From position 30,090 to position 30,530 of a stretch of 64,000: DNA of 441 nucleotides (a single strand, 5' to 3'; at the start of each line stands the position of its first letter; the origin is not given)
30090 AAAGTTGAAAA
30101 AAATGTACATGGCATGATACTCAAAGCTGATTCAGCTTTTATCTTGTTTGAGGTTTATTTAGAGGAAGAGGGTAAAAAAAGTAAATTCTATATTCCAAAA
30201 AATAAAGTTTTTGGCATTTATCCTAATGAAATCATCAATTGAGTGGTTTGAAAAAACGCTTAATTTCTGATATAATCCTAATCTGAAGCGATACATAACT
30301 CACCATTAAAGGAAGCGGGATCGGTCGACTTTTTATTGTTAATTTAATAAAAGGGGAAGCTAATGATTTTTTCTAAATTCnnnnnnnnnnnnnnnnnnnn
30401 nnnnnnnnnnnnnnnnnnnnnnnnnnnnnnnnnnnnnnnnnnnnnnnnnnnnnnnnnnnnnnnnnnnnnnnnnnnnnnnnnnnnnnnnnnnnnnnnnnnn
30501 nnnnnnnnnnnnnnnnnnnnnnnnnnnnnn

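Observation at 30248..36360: Six-gene operon of unassigned function: LLM monooxygenase, ThDP enzyme, 'amino acid synthesis' DUF, alpha/beta hydrolase, ALDH and a small Cys/His protein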

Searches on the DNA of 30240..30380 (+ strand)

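Call 79: search_rna_families(source=window, start=30240, end=30380, threshold=evalue, max_evalue=10, show_alignments=3)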
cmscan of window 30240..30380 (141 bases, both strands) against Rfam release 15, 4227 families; matches with E-value up to 10: 2.
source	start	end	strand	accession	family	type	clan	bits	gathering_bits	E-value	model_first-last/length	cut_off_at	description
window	30263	30286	+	RF00612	SNORD75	Gene; snRNA; snoRNA; CD-box;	-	14.4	50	0.33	36-58/62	no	Small nucleolar RNA SNORD75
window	30275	30305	-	RF04350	Plastid-ndhJ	Cis-reg;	-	13.1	43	3.5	1-57/57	no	Plastid-ndhJ 3UTR RNA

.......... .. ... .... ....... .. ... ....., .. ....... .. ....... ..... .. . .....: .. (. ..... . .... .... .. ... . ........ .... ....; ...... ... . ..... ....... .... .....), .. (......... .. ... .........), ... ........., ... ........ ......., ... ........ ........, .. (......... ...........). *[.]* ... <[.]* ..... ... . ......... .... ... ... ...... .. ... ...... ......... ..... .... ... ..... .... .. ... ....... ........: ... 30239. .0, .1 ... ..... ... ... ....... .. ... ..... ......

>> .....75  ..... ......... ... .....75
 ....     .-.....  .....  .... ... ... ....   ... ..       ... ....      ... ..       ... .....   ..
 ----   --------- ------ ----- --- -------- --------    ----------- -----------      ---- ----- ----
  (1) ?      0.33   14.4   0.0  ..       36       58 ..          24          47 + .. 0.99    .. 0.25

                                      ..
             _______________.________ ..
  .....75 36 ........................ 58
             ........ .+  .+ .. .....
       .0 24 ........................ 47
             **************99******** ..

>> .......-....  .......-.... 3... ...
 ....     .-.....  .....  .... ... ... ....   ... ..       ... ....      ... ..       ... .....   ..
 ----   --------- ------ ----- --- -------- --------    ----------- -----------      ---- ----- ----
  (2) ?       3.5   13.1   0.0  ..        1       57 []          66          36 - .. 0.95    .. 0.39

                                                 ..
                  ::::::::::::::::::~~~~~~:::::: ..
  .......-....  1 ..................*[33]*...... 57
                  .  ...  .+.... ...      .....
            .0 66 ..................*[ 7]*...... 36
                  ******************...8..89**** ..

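Call 86: build_rna_model(alignment_id=A4, structure=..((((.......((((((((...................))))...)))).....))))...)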
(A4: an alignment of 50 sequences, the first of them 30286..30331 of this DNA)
Model R1 built from alignment A4 (50 sequences, 63 columns); structure: as given.
model positions 54; base pairs 12; branch points 0; effective number of sequences 5.47; information 1.029 bits per position. Calibrated on 0.2 Mb of random sequence (short: E-values are rough).
structure used (alignment columns):
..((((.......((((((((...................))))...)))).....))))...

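Call 87: search_with_rna_model(model_id=R1, source=window, filters=off, max_evalue=10, show_alignments=2)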
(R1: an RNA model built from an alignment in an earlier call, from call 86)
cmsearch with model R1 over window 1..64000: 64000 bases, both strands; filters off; matches with E-value up to 10: 4.
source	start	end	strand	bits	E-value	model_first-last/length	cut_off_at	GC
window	30286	30331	+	62.1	1.1e-13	1-54/54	no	0.46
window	18404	18438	+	10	3.8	1-54/54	no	0.23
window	4494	4576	+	8.4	9.4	1-54/54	no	0.3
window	1017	1050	+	8.4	9.7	1-54/54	no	0.21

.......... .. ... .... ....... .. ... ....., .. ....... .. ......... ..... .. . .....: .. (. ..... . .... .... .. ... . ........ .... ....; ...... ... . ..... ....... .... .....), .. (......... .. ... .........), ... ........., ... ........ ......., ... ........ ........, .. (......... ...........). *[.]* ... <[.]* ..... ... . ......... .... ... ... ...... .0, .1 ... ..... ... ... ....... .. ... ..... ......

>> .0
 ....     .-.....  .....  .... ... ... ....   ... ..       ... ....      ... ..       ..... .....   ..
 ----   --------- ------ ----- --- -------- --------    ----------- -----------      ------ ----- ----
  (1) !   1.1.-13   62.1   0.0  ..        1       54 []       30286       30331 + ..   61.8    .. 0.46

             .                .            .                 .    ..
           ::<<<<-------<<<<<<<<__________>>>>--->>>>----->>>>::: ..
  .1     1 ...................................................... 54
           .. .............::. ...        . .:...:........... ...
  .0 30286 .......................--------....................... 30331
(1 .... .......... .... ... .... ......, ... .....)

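Call 88: search_with_rna_model(model_id=R1, sources=[L001, L002, L003, L004, L005, L006, L007, L008, L009, L010, L011, L012, L013, L014, L015, L016, L017, L018, L019, L020, L021, L022, L023, L024, L025, L026, L027, L028, L029, L030, L031, L032, L033, L034, L035, L036, L037, L038, L039, L040, L041, L042, L043, L044, L045, L046, L047, L048, L049, L050, L051, L052, L053, L054, L055, L056, L057, L058, L059, L060, L061, L062, L063, L064, L065, L066, L067, L068, L069, L070, L071, L072, L073, L074, L075, L076, L077, L078, L079, L080, L081, L082, L083, L084, L085, L086, L087, L088, L089, L090, L091, L092, L093, L094, L095, L096], max_evalue=1)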
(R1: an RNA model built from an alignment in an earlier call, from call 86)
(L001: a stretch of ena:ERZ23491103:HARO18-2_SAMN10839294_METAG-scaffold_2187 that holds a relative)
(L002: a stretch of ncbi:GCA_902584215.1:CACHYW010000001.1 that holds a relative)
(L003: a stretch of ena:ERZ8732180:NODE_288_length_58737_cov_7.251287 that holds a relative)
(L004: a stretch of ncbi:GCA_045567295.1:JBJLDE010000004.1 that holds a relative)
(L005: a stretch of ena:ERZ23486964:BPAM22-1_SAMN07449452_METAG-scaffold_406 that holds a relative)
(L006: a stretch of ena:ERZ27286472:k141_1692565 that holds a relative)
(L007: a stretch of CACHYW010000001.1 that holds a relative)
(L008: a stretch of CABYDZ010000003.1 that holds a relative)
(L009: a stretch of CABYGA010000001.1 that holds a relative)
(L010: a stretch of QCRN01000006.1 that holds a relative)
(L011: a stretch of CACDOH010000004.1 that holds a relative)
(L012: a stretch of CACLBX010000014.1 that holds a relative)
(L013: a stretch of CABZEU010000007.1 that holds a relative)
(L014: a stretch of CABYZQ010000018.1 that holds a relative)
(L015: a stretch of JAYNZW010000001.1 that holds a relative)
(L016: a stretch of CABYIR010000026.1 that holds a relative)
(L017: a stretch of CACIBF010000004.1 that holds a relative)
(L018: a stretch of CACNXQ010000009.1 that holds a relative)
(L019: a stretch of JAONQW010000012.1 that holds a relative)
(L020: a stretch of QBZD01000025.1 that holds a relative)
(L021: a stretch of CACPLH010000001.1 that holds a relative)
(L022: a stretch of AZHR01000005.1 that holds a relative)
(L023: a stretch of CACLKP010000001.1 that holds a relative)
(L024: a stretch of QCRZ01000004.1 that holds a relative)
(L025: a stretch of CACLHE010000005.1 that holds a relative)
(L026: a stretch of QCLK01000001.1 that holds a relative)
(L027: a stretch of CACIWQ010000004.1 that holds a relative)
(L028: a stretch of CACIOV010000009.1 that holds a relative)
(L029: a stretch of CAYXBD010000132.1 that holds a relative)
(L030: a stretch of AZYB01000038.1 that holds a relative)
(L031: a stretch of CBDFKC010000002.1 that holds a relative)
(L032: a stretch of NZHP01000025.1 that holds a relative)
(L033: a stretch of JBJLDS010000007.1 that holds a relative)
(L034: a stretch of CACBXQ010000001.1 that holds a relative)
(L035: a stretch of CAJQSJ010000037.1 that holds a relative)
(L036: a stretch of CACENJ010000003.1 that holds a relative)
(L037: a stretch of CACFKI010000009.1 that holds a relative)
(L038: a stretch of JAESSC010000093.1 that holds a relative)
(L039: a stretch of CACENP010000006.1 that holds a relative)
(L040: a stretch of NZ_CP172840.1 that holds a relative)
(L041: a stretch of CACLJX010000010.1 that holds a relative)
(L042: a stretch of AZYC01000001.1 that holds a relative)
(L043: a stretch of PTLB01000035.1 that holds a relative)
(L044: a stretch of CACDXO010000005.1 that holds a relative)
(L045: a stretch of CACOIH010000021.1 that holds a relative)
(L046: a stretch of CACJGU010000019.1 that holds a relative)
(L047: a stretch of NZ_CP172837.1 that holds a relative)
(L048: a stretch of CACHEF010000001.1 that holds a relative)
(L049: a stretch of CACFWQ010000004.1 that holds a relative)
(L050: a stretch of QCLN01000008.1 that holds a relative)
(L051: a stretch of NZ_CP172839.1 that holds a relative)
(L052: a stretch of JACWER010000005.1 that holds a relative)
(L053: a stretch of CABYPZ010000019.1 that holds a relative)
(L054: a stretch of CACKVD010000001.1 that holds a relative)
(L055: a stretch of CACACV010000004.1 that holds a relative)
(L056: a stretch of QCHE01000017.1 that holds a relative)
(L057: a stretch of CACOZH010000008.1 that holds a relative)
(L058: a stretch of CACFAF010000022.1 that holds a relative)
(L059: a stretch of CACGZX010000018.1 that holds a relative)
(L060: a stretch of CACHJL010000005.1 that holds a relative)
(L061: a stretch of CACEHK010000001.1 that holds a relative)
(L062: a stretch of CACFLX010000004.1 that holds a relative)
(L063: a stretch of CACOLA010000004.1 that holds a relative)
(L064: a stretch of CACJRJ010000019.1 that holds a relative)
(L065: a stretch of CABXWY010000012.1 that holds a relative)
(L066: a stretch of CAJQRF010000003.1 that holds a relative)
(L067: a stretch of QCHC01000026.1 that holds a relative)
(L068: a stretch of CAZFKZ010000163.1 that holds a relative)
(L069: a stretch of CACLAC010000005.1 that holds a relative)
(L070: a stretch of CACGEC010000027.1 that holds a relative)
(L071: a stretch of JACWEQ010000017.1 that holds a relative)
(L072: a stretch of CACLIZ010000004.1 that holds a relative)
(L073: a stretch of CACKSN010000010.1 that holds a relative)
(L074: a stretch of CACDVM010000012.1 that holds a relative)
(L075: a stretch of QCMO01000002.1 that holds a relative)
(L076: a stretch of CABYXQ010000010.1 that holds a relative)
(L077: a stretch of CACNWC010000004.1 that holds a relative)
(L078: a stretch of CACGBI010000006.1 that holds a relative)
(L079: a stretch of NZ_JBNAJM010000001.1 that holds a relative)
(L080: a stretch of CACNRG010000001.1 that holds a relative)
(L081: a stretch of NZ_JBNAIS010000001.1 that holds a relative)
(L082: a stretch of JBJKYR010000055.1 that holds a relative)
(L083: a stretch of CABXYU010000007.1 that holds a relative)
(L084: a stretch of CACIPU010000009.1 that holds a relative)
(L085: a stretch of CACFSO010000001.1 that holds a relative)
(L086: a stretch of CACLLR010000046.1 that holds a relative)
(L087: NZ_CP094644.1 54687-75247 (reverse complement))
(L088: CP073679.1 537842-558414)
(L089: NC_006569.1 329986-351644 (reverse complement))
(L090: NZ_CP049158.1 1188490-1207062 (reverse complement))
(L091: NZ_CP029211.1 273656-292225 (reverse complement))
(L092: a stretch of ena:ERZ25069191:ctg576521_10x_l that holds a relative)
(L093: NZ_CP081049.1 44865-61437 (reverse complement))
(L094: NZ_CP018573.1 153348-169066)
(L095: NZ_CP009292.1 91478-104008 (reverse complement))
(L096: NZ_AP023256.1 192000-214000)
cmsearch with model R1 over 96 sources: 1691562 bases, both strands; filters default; matches with E-value up to 1: 85.
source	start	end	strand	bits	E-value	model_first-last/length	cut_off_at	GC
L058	3584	3639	+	77.4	3e-16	1-54/54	no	0.39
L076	9916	9969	+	77.2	3.4e-16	1-54/54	no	0.43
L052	9916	9969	+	77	3.8e-16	1-54/54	no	0.39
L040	9916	9969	+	77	3.8e-16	1-54/54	no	0.41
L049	9915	9968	+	76.9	4e-16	1-54/54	no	0.39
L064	9919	9974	+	76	6.9e-16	1-54/54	no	0.41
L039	9919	9974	+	75.9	7.3e-16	1-54/54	no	0.41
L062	4710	4765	+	75.9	7.3e-16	1-54/54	no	0.41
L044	9919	9974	+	75.9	7.3e-16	1-54/54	no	0.41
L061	9919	9974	+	75.9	7.3e-16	1-54/54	no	0.41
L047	9916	9969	+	75.2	1.1e-15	1-54/54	no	0.43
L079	9917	9975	+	74.4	1.8e-15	1-54/54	no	0.39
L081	9917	9975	+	74.4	1.8e-15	1-54/54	no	0.39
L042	9926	9974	+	74.4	1.8e-15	1-54/54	no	0.43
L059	9919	9974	+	73.1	3.9e-15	1-54/54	no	0.43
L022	9926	9974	+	72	7.6e-15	1-54/54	no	0.45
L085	9915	9974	+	71.9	8.2e-15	1-54/54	no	0.38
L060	9915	9974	+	71.8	8.4e-15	1-54/54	no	0.4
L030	2254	2302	+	71.8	8.5e-15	1-54/54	no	0.43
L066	9927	9975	+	71.8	8.5e-15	1-54/54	no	0.43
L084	9931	9979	+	71.8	8.5e-15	1-54/54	no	0.43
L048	9919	9974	+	71.5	1e-14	1-54/54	no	0.38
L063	9919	9974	+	71.5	1e-14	1-54/54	no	0.38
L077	9919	9974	+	71.5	1e-14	1-54/54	no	0.38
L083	9604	9659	+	71.5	1e-14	1-54/54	no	0.38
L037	6426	6486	+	71.5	1e-14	1-54/54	no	0.41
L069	9915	9974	+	71.3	1.1e-14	1-54/54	no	0.4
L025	5244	5292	+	70.4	1.9e-14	1-54/54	no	0.41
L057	4082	4143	+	70.4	2e-14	1-54/54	no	0.4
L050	9912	9974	+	70.1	2.4e-14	1-54/54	no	0.4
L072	9912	9974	+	70.1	2.4e-14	1-54/54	no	0.4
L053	1026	1086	+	70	2.5e-14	1-54/54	no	0.43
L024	9923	9974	+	69.8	2.8e-14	1-54/54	no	0.37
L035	9928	9976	+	69.6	3.1e-14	1-54/54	no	0.39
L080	9919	9974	+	69.4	3.6e-14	1-54/54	no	0.39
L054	9919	9974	+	68.5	6.2e-14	1-54/54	no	0.36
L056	2740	2795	+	68.5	6.2e-14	1-54/54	no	0.36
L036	9912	9974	+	68.5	6.3e-14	1-54/54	no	0.38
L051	9916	9975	+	68.1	7.8e-14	1-54/54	no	0.42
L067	8339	8389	+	67.8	9.3e-14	1-54/54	no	0.45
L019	9919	9968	+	67.8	9.6e-14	1-54/54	no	0.42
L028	9929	9980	+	67.2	1.4e-13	1-54/54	no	0.37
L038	473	524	+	67.1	1.4e-13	1-54/54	no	0.38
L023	9932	9980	+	66.7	1.8e-13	1-54/54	no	0.47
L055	9915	9974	+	66.6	2e-13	1-54/54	no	0.42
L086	1629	1682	+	66.4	2.1e-13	1-54/54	no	0.39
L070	466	521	+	66.3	2.3e-13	1-54/54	no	0.38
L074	9919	9974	+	66.3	2.3e-13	1-54/54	no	0.38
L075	9919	9974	+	66.3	2.3e-13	1-54/54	no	0.38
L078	9919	9974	+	66.3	2.3e-13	1-54/54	no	0.38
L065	9917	9974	+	66.3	2.3e-13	1-54/54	no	0.43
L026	9932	9980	+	65.6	3.5e-13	1-54/54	no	0.45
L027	1324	1372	+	65.6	3.5e-13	1-54/54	no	0.45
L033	9916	9970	+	65.6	3.5e-13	1-54/54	no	0.44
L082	9935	9984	+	65.5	3.7e-13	1-54/54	no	0.48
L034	9916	9970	+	64.6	6.2e-13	1-54/54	no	0.44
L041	9930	9979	+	64.5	6.7e-13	1-54/54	no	0.48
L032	9920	9974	+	64.3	7.4e-13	1-54/54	no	0.42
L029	1394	1449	+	63.3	1.4e-12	1-54/54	no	0.3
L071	2421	2483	+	62.3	2.5e-12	1-54/54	no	0.44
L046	5771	5823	+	62.1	2.8e-12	1-54/54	no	0.4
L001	7042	7087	+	62.1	2.9e-12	1-54/54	no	0.46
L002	7042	7087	+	62.1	2.9e-12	1-54/54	no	0.46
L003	7042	7087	+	62.1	2.9e-12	1-54/54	no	0.46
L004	7042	7087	+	62.1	2.9e-12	1-54/54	no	0.46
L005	7042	7087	+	62.1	2.9e-12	1-54/54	no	0.46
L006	7042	7087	+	62.1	2.9e-12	1-54/54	no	0.46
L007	9924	9969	+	62.1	2.9e-12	1-54/54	no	0.46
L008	9924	9969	+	62.1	2.9e-12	1-54/54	no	0.46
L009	9924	9969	+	62.1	2.9e-12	1-54/54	no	0.46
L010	9924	9969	+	62.1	2.9e-12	1-54/54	no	0.46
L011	9924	9969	+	62.1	2.9e-12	1-54/54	no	0.46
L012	9924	9969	+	62.1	2.9e-12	1-54/54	no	0.46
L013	9924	9969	+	62.1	2.9e-12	1-54/54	no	0.46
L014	3209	3254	+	62.1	2.9e-12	1-54/54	no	0.46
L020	6946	6991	+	62.1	2.9e-12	1-54/54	no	0.46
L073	6472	6524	+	61.6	3.7e-12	1-54/54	no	0.4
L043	3162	3211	+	61.1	5.2e-12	1-54/54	no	0.48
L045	5322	5374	+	59.9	1e-11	1-54/54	no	0.42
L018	8508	8553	+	54.5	2.6e-10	1-54/54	no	0.48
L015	9926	9970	+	43.2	2.3e-07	1-54/54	no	0.49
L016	2905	2949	+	43.2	2.3e-07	1-54/54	no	0.49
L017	2003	2047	+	43.2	2.3e-07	1-54/54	no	0.49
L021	9926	9970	+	43.2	2.3e-07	1-54/54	no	0.49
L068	1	22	+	28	0.002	33-54/54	5'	0.5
